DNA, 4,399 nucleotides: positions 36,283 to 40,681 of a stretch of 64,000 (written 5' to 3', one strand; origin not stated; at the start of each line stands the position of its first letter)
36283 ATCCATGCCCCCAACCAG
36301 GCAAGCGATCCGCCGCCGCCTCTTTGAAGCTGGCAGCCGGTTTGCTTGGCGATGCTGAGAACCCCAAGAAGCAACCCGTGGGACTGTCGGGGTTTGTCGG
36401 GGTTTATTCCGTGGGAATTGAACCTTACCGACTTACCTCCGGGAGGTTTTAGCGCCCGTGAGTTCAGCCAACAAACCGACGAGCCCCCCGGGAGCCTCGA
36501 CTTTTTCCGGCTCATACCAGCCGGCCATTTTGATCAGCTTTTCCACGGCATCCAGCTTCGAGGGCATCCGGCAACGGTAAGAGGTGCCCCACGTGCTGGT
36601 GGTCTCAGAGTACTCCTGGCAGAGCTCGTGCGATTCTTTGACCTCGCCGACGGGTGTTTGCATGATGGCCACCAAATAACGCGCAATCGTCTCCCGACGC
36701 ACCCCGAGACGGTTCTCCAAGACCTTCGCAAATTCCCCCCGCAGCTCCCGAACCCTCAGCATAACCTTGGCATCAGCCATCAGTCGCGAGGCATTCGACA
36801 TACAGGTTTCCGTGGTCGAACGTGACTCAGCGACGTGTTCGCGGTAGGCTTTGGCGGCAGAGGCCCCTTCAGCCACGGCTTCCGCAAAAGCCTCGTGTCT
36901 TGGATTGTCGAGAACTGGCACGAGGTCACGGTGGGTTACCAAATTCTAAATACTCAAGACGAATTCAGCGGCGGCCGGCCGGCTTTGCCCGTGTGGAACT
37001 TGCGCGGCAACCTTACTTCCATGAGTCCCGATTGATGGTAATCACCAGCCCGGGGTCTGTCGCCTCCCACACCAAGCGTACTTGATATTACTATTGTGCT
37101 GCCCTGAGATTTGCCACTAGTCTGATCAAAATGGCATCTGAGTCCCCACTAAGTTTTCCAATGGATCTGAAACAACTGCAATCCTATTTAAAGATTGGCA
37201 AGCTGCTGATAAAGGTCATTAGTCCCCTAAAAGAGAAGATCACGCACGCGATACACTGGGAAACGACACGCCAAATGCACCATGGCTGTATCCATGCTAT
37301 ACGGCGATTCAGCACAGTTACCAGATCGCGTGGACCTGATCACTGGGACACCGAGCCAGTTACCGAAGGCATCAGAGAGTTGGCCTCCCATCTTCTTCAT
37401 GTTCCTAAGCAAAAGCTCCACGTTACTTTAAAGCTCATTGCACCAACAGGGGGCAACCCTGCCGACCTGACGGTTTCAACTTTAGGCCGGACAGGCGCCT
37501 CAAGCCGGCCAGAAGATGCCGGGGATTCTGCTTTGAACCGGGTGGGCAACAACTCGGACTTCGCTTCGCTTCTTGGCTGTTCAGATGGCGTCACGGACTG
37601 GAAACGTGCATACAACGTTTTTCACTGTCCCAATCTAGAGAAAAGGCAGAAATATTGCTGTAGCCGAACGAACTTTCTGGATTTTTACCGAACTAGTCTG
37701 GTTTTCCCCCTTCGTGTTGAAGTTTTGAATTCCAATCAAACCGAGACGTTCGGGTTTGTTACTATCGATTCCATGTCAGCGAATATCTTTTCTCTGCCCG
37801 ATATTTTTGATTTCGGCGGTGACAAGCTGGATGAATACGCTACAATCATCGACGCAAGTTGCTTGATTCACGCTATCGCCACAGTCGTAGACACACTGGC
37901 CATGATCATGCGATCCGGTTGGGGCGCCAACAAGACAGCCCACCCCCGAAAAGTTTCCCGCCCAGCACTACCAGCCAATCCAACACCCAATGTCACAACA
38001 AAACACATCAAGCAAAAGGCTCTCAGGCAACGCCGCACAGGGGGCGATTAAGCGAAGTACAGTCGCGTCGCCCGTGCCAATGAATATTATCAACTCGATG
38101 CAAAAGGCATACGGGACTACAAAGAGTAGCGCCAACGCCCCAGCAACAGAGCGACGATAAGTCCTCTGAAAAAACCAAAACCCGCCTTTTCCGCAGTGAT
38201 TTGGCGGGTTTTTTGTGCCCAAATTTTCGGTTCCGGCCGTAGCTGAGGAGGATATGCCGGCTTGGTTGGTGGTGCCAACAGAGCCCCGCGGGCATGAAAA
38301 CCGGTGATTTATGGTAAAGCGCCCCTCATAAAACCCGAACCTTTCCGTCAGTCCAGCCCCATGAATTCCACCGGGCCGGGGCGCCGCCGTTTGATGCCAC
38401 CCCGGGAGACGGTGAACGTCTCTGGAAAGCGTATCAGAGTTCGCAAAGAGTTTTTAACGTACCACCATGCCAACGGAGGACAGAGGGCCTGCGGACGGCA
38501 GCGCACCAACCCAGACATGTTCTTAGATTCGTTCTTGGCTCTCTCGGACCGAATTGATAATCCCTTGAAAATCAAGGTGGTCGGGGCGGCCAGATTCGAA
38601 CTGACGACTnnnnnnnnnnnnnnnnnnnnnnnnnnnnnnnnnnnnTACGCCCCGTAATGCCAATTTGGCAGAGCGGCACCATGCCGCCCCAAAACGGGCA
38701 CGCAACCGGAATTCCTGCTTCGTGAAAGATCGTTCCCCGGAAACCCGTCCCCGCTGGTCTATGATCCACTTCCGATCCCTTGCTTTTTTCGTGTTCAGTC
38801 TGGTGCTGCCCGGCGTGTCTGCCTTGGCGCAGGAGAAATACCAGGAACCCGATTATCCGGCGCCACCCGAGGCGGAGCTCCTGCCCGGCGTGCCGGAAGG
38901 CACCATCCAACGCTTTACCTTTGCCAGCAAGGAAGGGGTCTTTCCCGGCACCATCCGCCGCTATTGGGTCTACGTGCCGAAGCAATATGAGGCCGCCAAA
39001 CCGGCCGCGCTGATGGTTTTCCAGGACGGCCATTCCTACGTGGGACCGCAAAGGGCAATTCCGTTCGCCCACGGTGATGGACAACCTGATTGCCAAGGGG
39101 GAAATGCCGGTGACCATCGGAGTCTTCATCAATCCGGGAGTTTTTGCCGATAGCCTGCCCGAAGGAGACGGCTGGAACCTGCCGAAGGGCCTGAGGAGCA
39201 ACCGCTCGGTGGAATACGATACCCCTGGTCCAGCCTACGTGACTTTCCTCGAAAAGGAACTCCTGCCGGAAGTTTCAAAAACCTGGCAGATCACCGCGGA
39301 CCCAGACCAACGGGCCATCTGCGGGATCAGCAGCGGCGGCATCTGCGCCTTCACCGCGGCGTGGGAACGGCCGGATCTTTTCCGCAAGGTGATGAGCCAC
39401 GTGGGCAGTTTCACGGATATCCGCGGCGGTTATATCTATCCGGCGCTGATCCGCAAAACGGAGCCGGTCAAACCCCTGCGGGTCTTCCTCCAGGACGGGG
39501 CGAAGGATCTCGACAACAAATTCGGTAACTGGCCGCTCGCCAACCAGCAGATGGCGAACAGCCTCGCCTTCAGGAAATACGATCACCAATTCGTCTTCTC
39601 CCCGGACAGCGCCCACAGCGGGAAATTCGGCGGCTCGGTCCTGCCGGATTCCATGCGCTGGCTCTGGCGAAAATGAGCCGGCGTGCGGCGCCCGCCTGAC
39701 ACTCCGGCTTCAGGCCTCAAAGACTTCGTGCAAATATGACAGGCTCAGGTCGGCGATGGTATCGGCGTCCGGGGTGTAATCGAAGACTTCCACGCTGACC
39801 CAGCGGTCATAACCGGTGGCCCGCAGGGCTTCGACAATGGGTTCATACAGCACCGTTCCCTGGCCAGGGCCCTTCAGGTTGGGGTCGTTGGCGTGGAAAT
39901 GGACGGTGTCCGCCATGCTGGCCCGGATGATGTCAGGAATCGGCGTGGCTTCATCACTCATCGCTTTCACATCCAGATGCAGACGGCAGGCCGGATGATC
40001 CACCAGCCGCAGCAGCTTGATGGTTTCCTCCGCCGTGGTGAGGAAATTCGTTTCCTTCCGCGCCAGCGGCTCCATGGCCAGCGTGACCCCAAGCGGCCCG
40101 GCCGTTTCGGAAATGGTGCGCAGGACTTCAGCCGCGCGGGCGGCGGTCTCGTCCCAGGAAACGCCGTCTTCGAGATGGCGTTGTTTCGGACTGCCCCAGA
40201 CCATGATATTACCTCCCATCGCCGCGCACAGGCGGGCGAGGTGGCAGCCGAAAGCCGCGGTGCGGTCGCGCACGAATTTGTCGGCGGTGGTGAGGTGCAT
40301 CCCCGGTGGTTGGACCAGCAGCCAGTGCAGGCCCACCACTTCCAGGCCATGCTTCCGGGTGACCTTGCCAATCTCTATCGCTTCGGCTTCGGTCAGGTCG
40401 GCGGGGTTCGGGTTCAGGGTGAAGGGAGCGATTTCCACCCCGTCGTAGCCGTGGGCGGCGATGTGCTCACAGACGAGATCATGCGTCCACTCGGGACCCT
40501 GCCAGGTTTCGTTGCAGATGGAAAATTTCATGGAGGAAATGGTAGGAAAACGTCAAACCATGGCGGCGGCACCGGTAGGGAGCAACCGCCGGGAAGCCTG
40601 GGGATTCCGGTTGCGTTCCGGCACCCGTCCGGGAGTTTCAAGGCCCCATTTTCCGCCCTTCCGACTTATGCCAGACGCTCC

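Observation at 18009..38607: Phage-satellite (PICI-like) element at tRNA-Pro carrying a multi-metal resistance cargo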

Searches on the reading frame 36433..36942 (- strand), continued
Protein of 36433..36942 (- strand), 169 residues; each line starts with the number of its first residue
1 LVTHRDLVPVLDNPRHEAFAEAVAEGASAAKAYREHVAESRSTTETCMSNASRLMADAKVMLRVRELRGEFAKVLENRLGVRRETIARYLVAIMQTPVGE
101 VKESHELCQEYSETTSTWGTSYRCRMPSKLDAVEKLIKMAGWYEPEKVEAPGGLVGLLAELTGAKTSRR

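Call 56: fold_search(model_id=the predicted structure, library=pdb)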
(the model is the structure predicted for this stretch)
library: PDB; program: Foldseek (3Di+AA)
matches with E <= 10: 208; with E <= 0.001: 0
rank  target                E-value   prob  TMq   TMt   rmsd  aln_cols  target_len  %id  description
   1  5xt2_E                1.0e+00  0.28  0.19  0.17   5.8        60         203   23  Crystal structures of full-length FixJ from B. japonicum crystallized in space group P212121 (released 2018-05-23)
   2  9irk_C                1.3e+00  0.07  0.15  0.07  14.3       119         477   14  Cryo-EM structure of PhyB(Y276H,1-908)-PIF6beta complex (released 2025-06-04)
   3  7aor_p                1.5e+00  0.08  0.20  0.15  15.7       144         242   17  mt-SSU from Trypanosoma cruzi in complex with mt-IF-3. (released 2021-04-28)
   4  5xso                  1.6e+00  0.23  0.20  0.17   5.8        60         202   23  Crystal structure of full-length FixJ from B. japonicum crystallized in space group C2221 (released 2018-05-23)
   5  3f1y_A                1.6e+00  0.10  0.13  0.08  15.3        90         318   11  Mannosyl-3-phosphoglycerate synthase from Rubrobacter xylanophilus (released 2009-11-03)
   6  6wzq_D                1.7e+00  0.23  0.15  0.21   6.8        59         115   12  Structure of SARS-CoV-2 Nucleocapsid dimerization domain, P21 form (released 2020-05-27)
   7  6pxl_H                1.8e+00  0.04  0.12  0.07  15.7       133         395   14  3.74 Angstroms resolution structure of HlsU with an axial-channel plug (released 2020-07-29)
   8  7joq_G                2.0e+00  0.28  0.30  0.45   9.9       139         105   13  Structure of NV1 small terminase (released 2020-11-11)
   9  8isi_A                2.1e+00  0.04  0.15  0.05  18.5       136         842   12  Photochromobilin-free form of Arabidopsis thaliana phytochrome A - apo-AtphyA (released 2023-08-09)
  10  6yun_B                2.2e+00  0.18  0.16  0.19   6.5        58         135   14  1.45 Angstrom Resolution Crystal Structure of C-terminal Dimerization Domain of Nucleocapsid Phosphoprotein from SARS- (released 2020-05-20)
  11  7f2b_A                2.2e+00  0.13  0.15  0.20   7.4        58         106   14  Crystal structure of SARS-CoV-2 nucleocapsid protein C-terminal RNA binding domain at 2.0A resolution (released 2021-09-01)
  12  1o5o_B                2.2e+00  0.10  0.12  0.10   9.6        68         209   12  Crystal structure of Uracil phosphoribosyltransferase (TM0721) from Thermotoga maritima at 2.30 A resolution (released 2003-10-14)
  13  6wn8_B                2.2e+00  0.06  0.10  0.09  13.8        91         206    8  2.70 Angstrom Resolution Crystal Structure of Uracil Phosphoribosyl Transferase from Klebsiella pneumoniae (released 2020-05-06)
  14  8oiu                  2.3e+00  0.08  0.12  0.09  14.4        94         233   14  Cryo-EM reconstruction of the native 24-mer E2o core of the 2-oxoglutarate dehydrogenase complex of C. thermophilum at 3 (released 2023-05-31)
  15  2fdo_A                2.3e+00  0.06  0.09  0.15  11.7        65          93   14  Crystal Structure of the Conserved Protein of Unknown Function AF2331 from Archaeoglobus fulgidus DSM 4304 Reveals a N (released 2006-01-31)
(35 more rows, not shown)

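Call 58: search_protein_families(library=padloc, proteins=[window:36433-36942:-], max_evalue=0.01)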
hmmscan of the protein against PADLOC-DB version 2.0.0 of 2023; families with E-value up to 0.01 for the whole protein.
window:36433-36942:- (169 aa): 0 families

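Call 62: fold_search(model_id=the predicted structure, library=viral)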
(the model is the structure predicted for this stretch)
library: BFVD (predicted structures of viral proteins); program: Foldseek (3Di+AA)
matches with E <= 10: 531; with E <= 0.001: 30
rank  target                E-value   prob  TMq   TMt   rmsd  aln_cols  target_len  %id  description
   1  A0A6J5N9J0            2.5e-09  1.00  0.46  0.41  12.6       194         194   23  Uncharacterized protein [uncultured Caudovirales phage]
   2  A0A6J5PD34            5.3e-08  1.00  0.44  0.39  18.1       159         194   22  Terminase small subunit [uncultured Caudovirales phage]
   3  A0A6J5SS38            1.1e-07  1.00  0.47  0.50  10.1       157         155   19  Terminase small subunit [uncultured Caudovirales phage]
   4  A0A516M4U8            7.7e-06  1.00  0.40  0.40  10.8       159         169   26  (no name in the UniProt tables at hand)
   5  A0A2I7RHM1            1.1e-05  1.00  0.36  0.31  10.5       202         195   14  (no name in the UniProt tables at hand)
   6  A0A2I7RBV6            3.1e-05  1.00  0.34  0.24  18.2       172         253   19  (no name in the UniProt tables at hand)
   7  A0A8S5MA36            3.7e-05  1.00  0.53  0.39  11.6       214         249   15  Terminase small subunit [Siphoviridae sp. ctsDY37]
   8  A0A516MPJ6            4.4e-05  1.00  0.44  0.45  11.7       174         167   21  (no name in the UniProt tables at hand)
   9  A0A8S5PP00            7.8e-05  1.00  0.39  0.49  10.4       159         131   24  Terminase small subunit [Podoviridae sp. ct8dV2]
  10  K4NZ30                8.2e-05  1.00  0.49  0.45   7.8       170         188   19  (no name in the UniProt tables at hand)
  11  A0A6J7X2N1            8.7e-05  1.00  0.43  0.48   8.7       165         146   18  Terminase small subunit [uncultured Caudovirales phage]
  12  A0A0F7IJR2            1.1e-04  1.00  0.45  0.38  11.1       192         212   14  Terminase small subunit [Polaribacter phage P12002L]
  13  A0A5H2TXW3            1.2e-04  1.00  0.50  0.33   9.6       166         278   17  (no name in the UniProt tables at hand)
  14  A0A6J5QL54            1.5e-04  1.00  0.37  0.33  12.0       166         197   24  Terminase small subunit [uncultured Caudovirales phage]
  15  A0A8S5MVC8            1.8e-04  1.00  0.37  0.30  17.2       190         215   19  Terminase small subunit [Siphoviridae sp. ctoSr5]
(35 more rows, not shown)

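Call 79: find_related_loci(query=A3, collection=metagenome_contigs, flank=10000)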
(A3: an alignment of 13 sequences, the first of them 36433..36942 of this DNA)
Query A3 (169 aa) in metagenome_contigs; peptide patterns used: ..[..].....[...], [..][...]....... (x = any residue, [..] = any of these).
600 stretches matched a pattern (row limit reached: there are more); 359 encode a relative of the query (tblastn E <= 1e-3); the best 80 are kept; 80 distinct loci.
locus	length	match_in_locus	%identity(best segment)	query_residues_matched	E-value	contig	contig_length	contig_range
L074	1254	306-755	45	8-161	1e-34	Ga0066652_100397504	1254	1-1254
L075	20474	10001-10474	37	2-161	1e-31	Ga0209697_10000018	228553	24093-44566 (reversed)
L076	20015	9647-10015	33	8-134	3e-18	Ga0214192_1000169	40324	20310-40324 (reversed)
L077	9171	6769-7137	34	8-157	4e-16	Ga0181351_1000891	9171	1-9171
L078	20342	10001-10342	36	8-121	2e-15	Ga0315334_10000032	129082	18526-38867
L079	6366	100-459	31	8-149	6e-15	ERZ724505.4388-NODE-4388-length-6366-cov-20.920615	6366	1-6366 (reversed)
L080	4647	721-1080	32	8-149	4e-14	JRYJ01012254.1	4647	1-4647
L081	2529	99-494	29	8-161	4e-14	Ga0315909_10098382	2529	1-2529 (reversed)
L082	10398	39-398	31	7-148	5e-14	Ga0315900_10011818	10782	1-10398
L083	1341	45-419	36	11-149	3e-14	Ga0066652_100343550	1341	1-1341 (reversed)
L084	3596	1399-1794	31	8-161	5e-14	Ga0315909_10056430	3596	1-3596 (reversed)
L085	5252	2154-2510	34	8-152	3e-13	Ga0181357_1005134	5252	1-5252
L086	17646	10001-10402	30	8-163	3e-13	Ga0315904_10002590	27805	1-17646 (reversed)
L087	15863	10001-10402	30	8-163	3e-13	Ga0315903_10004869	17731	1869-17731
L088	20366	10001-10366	28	6-149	7e-13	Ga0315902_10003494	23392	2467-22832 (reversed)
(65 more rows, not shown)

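Call 80: find_related_loci(query=A3, collection=viral_contigs, flank=10000)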
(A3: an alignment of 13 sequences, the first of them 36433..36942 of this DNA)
Query A3 (169 aa) in viral_contigs; peptide patterns used: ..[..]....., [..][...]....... (x = any residue, [..] = any of these).
253 stretches matched a pattern; 194 encode a relative of the query (tblastn E <= 1e-3); the best 80 are kept; 80 distinct loci.
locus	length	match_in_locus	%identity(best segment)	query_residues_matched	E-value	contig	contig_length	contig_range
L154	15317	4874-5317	44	7-157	5e-35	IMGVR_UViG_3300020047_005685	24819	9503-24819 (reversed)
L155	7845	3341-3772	43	8-157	1e-33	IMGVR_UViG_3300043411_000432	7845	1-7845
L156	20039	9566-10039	37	2-161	3e-31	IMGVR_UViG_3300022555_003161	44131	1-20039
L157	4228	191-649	39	8-152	2e-30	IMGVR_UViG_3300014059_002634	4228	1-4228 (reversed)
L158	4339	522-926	41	8-147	1e-29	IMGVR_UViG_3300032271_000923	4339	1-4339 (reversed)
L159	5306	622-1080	38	7-152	3e-28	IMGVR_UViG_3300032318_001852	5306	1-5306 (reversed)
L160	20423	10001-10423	34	7-142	5e-23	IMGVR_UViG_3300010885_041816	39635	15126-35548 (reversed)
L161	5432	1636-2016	39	7-134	3e-20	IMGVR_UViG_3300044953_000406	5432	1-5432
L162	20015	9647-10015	33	8-134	6e-18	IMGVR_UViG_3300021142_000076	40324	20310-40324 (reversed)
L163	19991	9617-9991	34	8-147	2e-17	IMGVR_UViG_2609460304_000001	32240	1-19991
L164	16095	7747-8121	35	8-147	3e-17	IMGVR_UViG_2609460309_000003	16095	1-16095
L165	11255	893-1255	38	8-149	2e-16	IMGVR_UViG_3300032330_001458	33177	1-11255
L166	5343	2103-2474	30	2-148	3e-16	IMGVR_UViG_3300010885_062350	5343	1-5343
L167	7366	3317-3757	29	2-169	4e-16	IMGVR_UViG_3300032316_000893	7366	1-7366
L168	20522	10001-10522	28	8-161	6e-16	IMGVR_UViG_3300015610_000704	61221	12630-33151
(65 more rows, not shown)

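Call 108: search_dna_similar(query=window:36433-36942:-, collection=phages, mode=protein, max_evalue=0.001, max_rows=15)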
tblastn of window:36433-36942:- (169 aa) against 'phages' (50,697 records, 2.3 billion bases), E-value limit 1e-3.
No match.

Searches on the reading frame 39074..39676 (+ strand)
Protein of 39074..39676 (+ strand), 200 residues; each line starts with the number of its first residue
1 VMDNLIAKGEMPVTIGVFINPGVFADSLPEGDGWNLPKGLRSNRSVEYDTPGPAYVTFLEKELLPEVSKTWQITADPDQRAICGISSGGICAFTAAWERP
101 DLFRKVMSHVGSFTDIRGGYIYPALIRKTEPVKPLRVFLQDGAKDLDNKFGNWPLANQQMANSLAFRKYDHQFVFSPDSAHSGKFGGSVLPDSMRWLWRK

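Call 61: search_protein_families(library=pfam, proteins=[window:39074-39676:+], max_evalue=0.001)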
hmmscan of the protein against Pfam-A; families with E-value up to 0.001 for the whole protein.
window:39074-39676:+ (200 aa): 2 families
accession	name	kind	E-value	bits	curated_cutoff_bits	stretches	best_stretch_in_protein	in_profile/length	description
PF00756.26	Esterase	-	2.2e-13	51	22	1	2-111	46-148/251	Putative esterase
PF00326.27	Peptidase_S9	-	5.9e-05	23.1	22.6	1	74-113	60-99/213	Prolyl oligopeptidase family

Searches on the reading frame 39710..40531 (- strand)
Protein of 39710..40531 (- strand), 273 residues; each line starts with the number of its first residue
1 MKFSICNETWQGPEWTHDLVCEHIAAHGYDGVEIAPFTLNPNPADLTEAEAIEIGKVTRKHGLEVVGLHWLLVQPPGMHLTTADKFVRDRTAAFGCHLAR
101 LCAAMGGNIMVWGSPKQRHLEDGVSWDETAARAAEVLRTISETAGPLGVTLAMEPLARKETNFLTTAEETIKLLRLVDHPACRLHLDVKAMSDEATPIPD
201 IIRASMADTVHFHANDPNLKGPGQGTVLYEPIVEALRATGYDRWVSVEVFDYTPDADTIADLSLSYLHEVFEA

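Call 61: search_protein_families(library=pfam, proteins=[window:39710-40531:-], max_evalue=0.001)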
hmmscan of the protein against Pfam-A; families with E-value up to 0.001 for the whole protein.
window:39710-40531:- (273 aa): 1 family
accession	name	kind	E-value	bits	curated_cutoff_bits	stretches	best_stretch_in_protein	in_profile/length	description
PF01261.30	AP_endonuc_2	-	1.9e-36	126.5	31.1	1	22-263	2-242/249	Xylose isomerase-like TIM barrel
